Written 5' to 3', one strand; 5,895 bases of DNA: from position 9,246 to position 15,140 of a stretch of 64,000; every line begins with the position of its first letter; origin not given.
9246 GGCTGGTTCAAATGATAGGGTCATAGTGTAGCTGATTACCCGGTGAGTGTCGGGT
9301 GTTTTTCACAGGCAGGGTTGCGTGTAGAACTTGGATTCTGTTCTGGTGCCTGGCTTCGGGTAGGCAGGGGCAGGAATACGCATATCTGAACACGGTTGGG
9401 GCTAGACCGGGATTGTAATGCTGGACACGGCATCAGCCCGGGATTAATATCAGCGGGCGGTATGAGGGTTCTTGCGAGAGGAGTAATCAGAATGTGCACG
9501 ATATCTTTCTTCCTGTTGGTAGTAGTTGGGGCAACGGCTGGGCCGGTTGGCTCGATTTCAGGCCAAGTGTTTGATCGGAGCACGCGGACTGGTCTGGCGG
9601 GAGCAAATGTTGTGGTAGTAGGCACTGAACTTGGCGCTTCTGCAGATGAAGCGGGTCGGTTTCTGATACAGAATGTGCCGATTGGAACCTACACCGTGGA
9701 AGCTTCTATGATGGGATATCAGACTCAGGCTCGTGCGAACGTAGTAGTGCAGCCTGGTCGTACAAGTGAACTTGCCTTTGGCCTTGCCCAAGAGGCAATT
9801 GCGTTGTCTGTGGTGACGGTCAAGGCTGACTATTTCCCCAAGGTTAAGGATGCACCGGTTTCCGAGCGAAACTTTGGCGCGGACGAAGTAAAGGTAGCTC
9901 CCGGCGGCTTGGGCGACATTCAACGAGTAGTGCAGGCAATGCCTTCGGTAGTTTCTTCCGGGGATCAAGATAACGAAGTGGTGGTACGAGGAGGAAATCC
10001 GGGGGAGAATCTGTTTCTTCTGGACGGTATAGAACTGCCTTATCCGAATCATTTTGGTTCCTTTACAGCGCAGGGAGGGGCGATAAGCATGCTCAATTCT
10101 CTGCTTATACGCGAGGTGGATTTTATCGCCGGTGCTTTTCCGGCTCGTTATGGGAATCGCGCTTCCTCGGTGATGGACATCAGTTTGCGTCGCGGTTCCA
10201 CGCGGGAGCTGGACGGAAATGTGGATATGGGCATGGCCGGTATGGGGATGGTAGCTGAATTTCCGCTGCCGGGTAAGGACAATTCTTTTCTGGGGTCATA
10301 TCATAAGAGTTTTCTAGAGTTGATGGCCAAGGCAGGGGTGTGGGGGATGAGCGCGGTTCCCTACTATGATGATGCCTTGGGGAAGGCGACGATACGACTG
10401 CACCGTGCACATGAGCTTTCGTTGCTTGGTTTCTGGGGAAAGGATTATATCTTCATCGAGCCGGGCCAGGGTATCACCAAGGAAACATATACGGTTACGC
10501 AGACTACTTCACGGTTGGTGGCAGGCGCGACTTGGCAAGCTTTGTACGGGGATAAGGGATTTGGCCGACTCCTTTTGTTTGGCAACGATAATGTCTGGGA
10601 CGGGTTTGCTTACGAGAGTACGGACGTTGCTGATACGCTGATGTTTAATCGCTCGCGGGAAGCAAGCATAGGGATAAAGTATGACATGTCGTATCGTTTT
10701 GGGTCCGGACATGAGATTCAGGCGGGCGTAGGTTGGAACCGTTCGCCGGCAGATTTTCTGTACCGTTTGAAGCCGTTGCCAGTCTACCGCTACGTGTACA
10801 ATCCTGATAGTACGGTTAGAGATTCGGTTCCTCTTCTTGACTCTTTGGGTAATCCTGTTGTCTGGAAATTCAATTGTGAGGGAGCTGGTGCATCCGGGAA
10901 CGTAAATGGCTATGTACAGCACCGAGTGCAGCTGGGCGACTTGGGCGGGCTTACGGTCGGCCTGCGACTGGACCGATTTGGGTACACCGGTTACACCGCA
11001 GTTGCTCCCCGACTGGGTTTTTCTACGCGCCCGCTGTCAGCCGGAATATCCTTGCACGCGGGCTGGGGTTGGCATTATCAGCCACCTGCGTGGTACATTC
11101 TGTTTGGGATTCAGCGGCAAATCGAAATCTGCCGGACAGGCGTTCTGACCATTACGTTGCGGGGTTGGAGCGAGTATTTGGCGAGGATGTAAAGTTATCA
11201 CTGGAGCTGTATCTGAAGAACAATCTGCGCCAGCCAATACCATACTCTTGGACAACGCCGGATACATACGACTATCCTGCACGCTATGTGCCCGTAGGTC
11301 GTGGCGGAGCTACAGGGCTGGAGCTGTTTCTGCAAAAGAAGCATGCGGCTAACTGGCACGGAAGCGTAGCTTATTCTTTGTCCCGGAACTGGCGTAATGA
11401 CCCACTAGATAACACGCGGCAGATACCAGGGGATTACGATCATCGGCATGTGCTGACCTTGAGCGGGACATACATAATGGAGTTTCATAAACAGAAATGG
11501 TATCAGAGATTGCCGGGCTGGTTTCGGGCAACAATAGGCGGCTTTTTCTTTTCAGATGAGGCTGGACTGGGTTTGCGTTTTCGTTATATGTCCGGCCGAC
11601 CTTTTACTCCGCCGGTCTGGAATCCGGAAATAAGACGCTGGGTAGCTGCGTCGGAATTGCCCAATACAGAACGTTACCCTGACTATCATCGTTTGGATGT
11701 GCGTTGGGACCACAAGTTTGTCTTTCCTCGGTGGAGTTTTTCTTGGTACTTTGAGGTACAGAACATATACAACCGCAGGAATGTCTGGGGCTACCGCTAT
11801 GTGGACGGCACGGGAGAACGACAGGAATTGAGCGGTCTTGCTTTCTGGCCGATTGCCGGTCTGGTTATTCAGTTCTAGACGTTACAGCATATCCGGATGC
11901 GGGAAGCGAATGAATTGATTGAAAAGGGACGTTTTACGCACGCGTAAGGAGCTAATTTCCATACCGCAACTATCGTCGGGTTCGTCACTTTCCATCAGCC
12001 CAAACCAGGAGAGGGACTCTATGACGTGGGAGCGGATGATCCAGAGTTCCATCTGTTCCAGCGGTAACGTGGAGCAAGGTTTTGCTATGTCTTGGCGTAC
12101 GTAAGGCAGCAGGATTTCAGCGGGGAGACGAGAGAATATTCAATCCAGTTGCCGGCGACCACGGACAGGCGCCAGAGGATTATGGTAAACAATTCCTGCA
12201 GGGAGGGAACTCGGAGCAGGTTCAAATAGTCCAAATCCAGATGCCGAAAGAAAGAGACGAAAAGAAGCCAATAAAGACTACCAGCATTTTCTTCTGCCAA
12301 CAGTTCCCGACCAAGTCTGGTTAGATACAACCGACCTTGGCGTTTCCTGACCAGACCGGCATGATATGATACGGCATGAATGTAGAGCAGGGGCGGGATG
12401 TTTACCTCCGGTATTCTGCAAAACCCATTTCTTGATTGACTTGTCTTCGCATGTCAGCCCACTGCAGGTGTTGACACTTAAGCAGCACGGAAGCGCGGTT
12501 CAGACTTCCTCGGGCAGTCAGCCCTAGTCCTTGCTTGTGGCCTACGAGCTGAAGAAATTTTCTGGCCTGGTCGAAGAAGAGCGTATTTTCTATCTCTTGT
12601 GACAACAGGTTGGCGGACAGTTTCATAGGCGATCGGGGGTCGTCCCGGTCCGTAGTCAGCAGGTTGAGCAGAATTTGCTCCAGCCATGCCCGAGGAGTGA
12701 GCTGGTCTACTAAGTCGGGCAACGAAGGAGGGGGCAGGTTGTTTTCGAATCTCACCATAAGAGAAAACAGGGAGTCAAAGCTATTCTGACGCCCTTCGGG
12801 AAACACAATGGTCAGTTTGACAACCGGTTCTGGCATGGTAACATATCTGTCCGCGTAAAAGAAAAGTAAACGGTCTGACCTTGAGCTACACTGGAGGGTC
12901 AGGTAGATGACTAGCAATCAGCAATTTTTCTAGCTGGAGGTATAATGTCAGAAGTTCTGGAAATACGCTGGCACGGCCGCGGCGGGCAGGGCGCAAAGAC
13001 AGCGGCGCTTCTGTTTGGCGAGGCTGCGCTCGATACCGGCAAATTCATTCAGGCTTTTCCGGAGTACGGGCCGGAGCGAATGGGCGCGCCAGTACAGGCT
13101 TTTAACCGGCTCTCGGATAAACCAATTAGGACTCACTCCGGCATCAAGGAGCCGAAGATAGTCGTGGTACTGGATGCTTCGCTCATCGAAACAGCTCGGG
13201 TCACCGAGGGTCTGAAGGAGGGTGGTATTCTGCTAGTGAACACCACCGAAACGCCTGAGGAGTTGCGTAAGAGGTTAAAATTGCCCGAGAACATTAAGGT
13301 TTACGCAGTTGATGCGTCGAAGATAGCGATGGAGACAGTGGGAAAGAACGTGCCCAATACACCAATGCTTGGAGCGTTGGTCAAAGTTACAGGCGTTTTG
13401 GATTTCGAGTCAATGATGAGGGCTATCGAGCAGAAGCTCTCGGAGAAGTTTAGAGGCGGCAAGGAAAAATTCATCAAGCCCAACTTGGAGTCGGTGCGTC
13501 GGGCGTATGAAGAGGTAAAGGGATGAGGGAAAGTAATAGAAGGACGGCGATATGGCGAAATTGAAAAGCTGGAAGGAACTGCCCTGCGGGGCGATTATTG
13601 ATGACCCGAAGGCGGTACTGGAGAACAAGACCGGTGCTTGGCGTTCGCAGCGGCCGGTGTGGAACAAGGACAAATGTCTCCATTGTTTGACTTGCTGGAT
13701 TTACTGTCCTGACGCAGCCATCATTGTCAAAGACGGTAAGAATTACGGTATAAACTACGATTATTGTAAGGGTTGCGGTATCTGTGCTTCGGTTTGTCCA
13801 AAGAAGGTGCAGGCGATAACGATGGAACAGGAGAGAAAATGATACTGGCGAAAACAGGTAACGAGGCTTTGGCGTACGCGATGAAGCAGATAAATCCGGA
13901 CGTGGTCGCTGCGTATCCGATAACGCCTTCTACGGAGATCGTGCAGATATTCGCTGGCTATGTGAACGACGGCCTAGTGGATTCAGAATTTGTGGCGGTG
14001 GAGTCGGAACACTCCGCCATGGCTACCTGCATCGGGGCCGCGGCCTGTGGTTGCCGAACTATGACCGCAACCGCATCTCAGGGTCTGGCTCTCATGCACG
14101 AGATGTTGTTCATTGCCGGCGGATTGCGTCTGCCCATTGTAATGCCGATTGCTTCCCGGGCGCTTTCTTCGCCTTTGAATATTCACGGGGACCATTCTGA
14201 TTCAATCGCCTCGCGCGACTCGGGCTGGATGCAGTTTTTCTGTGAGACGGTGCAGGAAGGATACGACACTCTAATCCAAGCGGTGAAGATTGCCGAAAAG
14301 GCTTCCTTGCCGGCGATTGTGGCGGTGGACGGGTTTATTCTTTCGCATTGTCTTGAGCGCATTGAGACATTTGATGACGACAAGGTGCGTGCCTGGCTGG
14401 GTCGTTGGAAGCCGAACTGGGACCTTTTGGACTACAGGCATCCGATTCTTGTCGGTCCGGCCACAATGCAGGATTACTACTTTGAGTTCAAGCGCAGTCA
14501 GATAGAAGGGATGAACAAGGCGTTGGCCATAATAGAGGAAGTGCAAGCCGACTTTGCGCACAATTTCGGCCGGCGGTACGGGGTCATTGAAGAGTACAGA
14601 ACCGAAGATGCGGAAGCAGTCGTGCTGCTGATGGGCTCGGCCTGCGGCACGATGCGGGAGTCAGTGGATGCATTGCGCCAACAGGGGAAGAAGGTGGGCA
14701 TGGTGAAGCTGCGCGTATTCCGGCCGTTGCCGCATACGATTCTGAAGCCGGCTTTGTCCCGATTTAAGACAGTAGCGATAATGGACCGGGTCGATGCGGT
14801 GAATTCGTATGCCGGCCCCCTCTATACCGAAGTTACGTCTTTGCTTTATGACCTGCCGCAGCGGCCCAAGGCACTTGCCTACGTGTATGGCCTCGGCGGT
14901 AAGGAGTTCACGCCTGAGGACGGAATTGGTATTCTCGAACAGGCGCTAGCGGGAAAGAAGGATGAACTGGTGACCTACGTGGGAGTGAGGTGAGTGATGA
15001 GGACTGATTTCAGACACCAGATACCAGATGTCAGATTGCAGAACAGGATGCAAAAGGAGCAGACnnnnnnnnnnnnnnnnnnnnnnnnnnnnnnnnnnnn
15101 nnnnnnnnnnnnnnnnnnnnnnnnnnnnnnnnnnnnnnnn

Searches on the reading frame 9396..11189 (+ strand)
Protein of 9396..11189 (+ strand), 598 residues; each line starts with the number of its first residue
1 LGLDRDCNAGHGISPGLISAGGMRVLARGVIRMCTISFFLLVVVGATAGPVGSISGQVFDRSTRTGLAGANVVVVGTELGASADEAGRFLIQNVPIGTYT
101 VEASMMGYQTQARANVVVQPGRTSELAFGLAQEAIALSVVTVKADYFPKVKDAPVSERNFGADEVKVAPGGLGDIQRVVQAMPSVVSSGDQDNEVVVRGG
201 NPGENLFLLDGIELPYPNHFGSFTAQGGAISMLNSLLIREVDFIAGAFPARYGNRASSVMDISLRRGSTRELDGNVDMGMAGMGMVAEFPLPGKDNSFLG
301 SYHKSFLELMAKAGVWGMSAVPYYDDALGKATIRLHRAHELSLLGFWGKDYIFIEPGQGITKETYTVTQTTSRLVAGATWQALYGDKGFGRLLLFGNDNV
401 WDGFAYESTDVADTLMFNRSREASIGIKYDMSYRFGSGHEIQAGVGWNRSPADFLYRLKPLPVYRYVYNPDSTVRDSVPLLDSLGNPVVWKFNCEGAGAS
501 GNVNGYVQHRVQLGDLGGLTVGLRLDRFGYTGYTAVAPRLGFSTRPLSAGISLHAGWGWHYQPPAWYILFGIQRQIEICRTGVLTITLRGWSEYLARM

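Call 19: search_protein_families(library=pfam, proteins=[window:9396-11189:+])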
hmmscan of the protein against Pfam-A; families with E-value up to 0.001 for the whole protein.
window:9396-11189:+ (598 aa): 3 families
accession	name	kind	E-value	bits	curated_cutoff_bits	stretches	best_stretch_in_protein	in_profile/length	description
PF13715.12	CarbopepD_reg_2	-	4.4e-19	68.7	32.2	1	54-142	1-88/88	CarboxypepD_reg-like domain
PF13620.12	CarboxypepD_reg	-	7.2e-17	62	32.3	1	53-130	1-81/82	Carboxypeptidase regulatory-like domain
PF07715.20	Plug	-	4.4e-09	37.2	23.9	1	150-257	2-104/107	TonB-dependent Receptor Plug Domain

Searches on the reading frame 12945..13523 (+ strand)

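Call 45: search_protein_families(library=pfam, proteins=[window:12945-13523:+], max_evalue=0.00001)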
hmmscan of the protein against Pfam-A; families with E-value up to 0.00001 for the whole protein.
window:12945-13523:+ (193 aa): 1 family
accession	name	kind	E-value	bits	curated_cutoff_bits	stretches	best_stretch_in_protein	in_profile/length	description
PF01558.24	POR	-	6.2e-46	157.1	27.4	1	13-189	1-173/173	Pyruvate ferredoxin/flavodoxin oxidoreductase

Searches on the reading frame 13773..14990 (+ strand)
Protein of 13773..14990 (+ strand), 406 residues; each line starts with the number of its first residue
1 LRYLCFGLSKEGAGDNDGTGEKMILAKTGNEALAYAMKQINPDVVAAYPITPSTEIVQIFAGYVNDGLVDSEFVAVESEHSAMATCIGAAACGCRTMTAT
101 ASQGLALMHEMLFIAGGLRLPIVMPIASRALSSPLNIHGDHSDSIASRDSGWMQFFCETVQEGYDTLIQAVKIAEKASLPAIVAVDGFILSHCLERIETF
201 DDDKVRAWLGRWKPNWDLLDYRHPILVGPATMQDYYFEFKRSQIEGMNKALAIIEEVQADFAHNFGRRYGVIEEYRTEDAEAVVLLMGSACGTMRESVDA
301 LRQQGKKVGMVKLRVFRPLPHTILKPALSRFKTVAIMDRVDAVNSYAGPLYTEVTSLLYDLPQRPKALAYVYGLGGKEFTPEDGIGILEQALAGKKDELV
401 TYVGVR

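Call 19: search_protein_families(library=pfam, proteins=[window:13773-14990:+])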
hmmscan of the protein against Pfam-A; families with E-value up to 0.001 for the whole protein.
window:13773-14990:+ (406 aa): 2 families
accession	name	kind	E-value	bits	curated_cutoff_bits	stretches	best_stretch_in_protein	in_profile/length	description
PF01855.24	POR_N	-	3.6e-71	240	27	1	36-258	2-230/231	Pyruvate flavodoxin/ferredoxin oxidoreductase, thiamine diP-bdg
PF17147.9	PFOR_II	-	4.3e-24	85.3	27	1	280-383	1-101/102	Pyruvate:ferredoxin oxidoreductase core domain II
